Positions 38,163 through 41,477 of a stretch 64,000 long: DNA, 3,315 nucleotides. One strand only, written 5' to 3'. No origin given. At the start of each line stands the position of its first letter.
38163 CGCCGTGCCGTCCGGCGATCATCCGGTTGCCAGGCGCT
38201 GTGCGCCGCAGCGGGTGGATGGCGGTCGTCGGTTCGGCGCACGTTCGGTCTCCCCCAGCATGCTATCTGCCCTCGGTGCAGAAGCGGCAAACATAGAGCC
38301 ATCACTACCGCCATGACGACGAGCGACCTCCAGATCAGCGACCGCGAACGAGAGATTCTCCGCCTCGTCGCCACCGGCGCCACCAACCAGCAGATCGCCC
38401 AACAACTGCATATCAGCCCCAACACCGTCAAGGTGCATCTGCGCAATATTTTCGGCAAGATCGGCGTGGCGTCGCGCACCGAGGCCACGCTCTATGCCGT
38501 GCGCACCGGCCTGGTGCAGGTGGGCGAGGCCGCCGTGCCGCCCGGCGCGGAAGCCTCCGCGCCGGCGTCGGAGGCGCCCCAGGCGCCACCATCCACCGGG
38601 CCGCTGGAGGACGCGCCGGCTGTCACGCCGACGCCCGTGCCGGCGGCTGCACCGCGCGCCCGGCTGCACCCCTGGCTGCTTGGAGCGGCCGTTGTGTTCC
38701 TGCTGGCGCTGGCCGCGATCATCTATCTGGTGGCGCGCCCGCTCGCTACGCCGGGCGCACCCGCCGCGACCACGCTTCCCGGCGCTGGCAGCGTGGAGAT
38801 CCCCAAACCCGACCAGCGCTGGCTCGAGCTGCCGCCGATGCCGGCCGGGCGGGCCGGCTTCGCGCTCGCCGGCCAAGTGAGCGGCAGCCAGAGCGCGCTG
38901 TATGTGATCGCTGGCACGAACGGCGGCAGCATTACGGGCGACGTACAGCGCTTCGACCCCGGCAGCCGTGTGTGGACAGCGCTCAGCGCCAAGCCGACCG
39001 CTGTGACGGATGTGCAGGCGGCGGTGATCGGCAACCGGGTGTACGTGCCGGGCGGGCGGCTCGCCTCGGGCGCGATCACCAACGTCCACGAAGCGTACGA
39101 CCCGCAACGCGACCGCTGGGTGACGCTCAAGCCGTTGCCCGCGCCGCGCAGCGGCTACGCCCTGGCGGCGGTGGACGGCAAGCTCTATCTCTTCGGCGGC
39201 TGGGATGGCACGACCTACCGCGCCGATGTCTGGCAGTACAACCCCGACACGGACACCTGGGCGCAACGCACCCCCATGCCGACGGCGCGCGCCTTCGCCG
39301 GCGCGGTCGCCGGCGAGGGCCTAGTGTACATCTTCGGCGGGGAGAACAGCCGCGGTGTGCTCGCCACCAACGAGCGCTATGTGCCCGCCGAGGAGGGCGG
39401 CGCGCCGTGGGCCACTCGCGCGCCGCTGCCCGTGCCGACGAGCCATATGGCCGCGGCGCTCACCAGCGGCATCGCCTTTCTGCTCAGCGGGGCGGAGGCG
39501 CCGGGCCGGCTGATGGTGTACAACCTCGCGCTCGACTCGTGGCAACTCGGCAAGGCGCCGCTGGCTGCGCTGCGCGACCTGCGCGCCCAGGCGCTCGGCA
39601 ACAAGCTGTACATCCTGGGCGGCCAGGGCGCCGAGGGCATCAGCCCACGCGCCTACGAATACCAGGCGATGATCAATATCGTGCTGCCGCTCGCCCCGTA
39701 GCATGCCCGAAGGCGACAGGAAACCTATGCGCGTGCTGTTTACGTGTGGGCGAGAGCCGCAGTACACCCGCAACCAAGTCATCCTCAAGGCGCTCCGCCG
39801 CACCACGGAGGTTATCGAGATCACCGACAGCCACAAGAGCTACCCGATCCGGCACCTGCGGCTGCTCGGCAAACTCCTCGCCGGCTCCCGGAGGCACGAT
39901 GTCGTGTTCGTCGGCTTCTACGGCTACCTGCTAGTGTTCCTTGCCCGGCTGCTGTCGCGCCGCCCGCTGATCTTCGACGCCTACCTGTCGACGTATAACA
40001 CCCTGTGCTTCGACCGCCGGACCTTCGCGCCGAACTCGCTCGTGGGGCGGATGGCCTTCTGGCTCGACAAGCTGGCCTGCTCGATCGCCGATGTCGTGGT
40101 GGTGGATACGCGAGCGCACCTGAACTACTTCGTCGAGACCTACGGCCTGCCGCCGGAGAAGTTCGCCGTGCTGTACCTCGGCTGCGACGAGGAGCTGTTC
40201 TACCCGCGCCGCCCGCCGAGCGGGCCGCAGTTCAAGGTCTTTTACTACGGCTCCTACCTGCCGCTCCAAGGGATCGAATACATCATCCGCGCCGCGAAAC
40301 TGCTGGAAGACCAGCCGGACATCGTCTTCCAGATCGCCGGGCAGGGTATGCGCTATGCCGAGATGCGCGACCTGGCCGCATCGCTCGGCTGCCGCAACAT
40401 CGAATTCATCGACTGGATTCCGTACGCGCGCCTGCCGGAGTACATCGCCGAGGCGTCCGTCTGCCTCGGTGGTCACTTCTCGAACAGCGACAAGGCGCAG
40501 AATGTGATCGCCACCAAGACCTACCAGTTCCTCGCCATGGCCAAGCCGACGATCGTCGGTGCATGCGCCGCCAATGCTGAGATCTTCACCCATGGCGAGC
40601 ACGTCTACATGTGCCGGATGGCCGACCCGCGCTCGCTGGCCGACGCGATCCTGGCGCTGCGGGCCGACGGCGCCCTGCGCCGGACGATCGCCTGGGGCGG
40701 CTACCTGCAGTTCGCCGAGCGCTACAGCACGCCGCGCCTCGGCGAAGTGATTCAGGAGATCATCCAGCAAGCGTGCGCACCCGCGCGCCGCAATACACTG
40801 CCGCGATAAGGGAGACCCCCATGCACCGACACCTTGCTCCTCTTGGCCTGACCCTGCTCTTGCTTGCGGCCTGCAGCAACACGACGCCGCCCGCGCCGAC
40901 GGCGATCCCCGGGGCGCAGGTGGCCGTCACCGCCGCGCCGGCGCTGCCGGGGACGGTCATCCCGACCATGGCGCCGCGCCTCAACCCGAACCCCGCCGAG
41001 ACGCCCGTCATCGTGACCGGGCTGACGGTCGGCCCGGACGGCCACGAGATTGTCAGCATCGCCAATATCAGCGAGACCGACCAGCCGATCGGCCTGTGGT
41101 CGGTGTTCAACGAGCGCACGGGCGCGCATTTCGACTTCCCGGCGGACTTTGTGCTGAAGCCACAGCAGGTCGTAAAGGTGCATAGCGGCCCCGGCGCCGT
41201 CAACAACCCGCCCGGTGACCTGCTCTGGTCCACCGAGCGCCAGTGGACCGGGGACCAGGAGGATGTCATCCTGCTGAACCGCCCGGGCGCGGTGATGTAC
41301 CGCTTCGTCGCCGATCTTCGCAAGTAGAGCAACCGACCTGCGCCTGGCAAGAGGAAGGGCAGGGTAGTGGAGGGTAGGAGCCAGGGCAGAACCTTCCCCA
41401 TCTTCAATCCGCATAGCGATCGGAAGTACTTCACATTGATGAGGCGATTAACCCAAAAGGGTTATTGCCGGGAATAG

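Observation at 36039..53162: Three paralogous GT-C-type polytopic membrane proteins, a small GT2 and a flippase-like protein: a candidate lipid-linked-sugar extracytoplasmic glycosylation module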

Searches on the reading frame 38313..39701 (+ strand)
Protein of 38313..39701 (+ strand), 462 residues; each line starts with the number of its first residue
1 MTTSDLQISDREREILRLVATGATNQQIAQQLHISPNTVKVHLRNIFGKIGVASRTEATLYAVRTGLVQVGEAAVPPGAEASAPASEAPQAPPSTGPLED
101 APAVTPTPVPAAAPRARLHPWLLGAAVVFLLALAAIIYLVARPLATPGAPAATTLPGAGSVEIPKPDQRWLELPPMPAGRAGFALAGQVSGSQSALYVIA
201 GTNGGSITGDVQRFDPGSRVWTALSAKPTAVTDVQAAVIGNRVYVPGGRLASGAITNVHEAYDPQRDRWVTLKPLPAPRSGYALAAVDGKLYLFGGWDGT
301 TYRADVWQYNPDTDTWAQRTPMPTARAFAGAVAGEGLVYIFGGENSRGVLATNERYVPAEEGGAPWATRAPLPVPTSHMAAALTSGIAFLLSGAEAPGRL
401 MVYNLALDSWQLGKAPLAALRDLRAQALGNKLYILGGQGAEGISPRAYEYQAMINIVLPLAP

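Call 6: search_protein_families(library=pfam, proteins=[window:38313-39701:+], max_evalue=0.01)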
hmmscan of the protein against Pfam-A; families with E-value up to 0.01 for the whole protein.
window:38313-39701:+ (462 aa): 18 families
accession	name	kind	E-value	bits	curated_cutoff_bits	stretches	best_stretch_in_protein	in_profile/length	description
PF01344.31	Kelch_1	-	6.5e-38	128.3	20.1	4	278-323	1-46/46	Kelch motif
PF13964.12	Kelch_6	-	4.9e-25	87.1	25.3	2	278-326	1-50/50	Kelch motif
PF24681.1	Kelch_KLHDC2_KLHL20_DRC7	-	5.2e-25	88.5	50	1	176-343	47-221/221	KLHDC2/KLHL20/DRC7 Kelch-repeats domain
PF13415.12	Kelch_3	-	5.1e-24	84.3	22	2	289-333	2-47/48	Galactose oxidase, central domain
PF00196.25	GerE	-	7.9e-22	77.1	23.5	1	8-62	3-57/57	Bacterial regulatory proteins, luxR family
PF07646.21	Kelch_2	-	1.7e-19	69.1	21.3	1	278-323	1-48/48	Kelch motif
PF13418.12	Kelch_4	-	2.6e-19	69.3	21.6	1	278-324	1-49/49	Galactose oxidase, central domain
PF24981.1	Beta-prop_ATRN-LZTR1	-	2.6e-15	56.9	50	1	194-346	50-222/289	Attractin/LZTR1 beta-propeller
PF25210.1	Kelch_FKB95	-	1e-14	55.3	70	2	193-272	42-123/268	FKB95, Kelch-repeats domain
PF24996.1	NANM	-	8.7e-14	51.6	45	2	228-346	5-127/350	N-acetylneuraminate epimerase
PF13854.13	Kelch_HCF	-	9e-08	32.2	113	0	286-343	198-257/345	Host cell factor, Kelch-repeats domain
PF08281.18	Sigma70_r4_2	-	3.6e-06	27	25.7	1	9-44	12-48/54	Sigma-70, region 4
PF13384.12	HTH_23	-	7.4e-06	26.1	24.6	1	13-41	8-36/50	Homeodomain-like domain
PF13412.12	HTH_24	-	0.00037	20.4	21.9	1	11-44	4-39/48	Winged helix-turn-helix DNA-binding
PF04545.22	Sigma70_r4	-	0.00047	20.1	24.1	1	8-49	5-47/50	Sigma-70, region 4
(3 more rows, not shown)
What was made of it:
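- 38313..39701 (+): LuxR(GerE) HTH, one TM helix, then an extracytoplasmic Kelch propeller: putative membrane-anchored regulator, a conserved cluster member. Pfam GerE E 8e-22 and Kelch_1 E 6e-38 (call 6).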

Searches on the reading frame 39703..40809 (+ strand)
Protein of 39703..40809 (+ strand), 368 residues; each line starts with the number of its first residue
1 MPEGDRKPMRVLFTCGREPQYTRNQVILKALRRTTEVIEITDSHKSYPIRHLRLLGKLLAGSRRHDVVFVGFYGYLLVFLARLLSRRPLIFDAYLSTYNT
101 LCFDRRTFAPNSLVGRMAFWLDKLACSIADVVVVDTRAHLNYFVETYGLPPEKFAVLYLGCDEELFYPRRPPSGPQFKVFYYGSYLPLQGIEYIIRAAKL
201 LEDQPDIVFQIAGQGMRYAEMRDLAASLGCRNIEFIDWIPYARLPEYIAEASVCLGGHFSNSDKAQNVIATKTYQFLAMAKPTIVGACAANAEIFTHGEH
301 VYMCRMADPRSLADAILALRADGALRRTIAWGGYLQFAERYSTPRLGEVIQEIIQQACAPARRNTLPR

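Call 6: search_protein_families(library=pfam, proteins=[window:39703-40809:+], max_evalue=0.01)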
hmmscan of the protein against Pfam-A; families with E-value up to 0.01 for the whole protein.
window:39703-40809:+ (368 aa): 5 families
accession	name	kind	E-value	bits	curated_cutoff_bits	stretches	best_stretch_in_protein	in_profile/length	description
PF13692.12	Glyco_trans_1_4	-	8.8e-16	58.9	27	1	178-321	3-141/142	Glycosyl transferases group 1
PF00534.26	Glycos_transf_1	-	1.2e-14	54.7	26.4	1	175-328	14-164/172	Glycosyl transferases group 1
PF13524.12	Glyco_trans_1_2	-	7.9e-10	39.3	25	1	201-342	9-134/144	Glycosyl transferase-like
PF13439.12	Glyco_transf_4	-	1.3e-09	38.7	28.5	1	13-164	25-169/170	Glycosyltransferase Family 4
PF13579.12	Glyco_trans_4_4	-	6.1e-09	36.8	29.7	1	43-160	50-158/158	Glycosyl transferase 4-like domain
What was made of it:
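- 39703..40809 (+): GT4 glycosyltransferase (368 aa). Pfam Glyco_trans_1_4 and Glycos_transf_1 (call 6).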

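Call 10: search_protein_families(library=ncbifam, proteins=[window:39703-40809:+], max_evalue=0.1)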
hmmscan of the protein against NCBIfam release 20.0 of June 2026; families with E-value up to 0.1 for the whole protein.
window:39703-40809:+ (368 aa): 8 families
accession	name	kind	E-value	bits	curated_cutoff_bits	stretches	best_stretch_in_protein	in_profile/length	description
NF007640.0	PRK10307.1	subfamily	9.5e-15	54.4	276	1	179-332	232-382/411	WcaI family glycosyltransferase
NF041876.1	EPS_EpsE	equivalog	3.8e-08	33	400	1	149-344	183-383/389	exopolysaccharide biosynthesis GT4 family glycosyltransferase EpsE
TIGR04007.1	wcaI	equivalog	1e-07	31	800.45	1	179-289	234-341/407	colanic acid biosynthesis glycosyltransferase WcaI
TIGR04063.1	stp3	hypoth_equivalog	1.5e-05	24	442.05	1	179-324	216-362/397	TIGR04063 family PEP-CTERM/XrtA system glycosyltransferase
NF038229.1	Glyco4_Geo_Pelo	equivalog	0.0002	20.5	400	1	178-357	163-336/338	GPMC system family 4 glycosyltransferase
TIGR03449.1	mycothiol_MshA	equivalog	0.00028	19.9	462.5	1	128-346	164-392/406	D-inositol-3-phosphate glycosyltransferase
NF047676.1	TeichurnBiosyTuaH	equivalog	0.0098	14.8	550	1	220-305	254-336/384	teichuronic acid biosynthesis protein TuaH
TIGR03088.1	stp2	hypoth_equivalog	0.026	13.6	409.05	0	200-355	223-371/374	TIGR03088 family PEP-CTERM/XrtA system glycosyltransferase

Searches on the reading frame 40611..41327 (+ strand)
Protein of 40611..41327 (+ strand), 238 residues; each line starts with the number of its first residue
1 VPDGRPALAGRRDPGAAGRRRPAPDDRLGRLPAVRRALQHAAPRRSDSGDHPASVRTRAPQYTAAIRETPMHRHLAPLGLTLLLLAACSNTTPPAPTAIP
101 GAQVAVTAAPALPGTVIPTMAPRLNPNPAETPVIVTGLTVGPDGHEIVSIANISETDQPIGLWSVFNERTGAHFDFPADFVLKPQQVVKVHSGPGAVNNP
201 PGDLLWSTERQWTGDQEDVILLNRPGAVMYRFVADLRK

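Call 6: search_protein_families(library=pfam, proteins=[window:40611-41327:+], max_evalue=0.01)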
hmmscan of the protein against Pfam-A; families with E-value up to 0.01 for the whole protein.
window:40611-41327:+ (238 aa): 1 family
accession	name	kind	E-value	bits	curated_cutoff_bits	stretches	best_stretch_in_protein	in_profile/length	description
PF00932.25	LTD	-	1.3e-07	32.4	34.3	1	128-229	3-102/109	Lamin Tail Domain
